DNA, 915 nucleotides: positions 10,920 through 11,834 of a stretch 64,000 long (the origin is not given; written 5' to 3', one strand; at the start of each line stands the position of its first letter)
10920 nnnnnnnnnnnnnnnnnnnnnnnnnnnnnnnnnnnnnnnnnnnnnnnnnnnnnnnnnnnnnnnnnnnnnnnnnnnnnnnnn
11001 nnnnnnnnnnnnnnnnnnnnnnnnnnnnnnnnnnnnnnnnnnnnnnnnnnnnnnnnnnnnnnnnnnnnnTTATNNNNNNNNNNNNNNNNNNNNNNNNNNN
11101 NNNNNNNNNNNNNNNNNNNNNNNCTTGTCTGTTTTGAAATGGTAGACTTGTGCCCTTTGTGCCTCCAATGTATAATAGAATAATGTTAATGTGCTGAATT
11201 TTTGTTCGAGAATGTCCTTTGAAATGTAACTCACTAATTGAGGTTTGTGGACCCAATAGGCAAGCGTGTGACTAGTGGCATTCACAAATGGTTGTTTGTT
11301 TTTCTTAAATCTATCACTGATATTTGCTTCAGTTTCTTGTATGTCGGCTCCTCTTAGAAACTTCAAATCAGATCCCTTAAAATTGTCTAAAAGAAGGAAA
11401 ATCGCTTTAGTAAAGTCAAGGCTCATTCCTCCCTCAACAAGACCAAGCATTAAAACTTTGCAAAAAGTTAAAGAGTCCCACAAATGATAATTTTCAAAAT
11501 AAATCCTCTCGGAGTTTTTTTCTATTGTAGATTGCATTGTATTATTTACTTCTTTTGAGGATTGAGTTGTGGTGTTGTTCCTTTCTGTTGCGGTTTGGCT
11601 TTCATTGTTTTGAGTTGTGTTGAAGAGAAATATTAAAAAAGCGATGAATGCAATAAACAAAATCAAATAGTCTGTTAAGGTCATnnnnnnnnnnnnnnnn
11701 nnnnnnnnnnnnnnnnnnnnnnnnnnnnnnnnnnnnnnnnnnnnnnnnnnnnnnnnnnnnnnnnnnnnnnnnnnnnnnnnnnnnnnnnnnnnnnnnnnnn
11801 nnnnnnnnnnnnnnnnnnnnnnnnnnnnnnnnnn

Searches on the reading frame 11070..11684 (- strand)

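Call 23: search_protein_families(library=pfam, proteins=[window:11070-11684:-], max_evalue=10)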
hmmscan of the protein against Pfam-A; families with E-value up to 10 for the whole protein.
window:11070-11684:- (204 aa): 6 families
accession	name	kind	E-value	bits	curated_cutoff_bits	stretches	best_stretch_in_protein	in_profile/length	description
PF09911.14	DUF2140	-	0.022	14.7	34.3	1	3-59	10-69/187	Uncharacterized protein conserved in bacteria (DUF2140)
PF00335.26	Tetraspanin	-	0.03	14.4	32.1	1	7-72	84-137/225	Tetraspanin family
PF06129.17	Chordopox_G3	-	0.031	15.4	22.3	1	6-68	4-69/108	Chordopoxvirus G3 protein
PF05814.16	Ac76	-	0.065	13.7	22.5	1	7-58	31-81/83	Orf76 (Ac76)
PF25184.1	YxzE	-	0.15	13.6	40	1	7-44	4-46/65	YxzE-like putative bacteriocin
PF09716.15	ETRAMP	-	0.38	11.2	29.1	1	7-57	6-51/81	Malarial early transcribed membrane protein (ETRAMP)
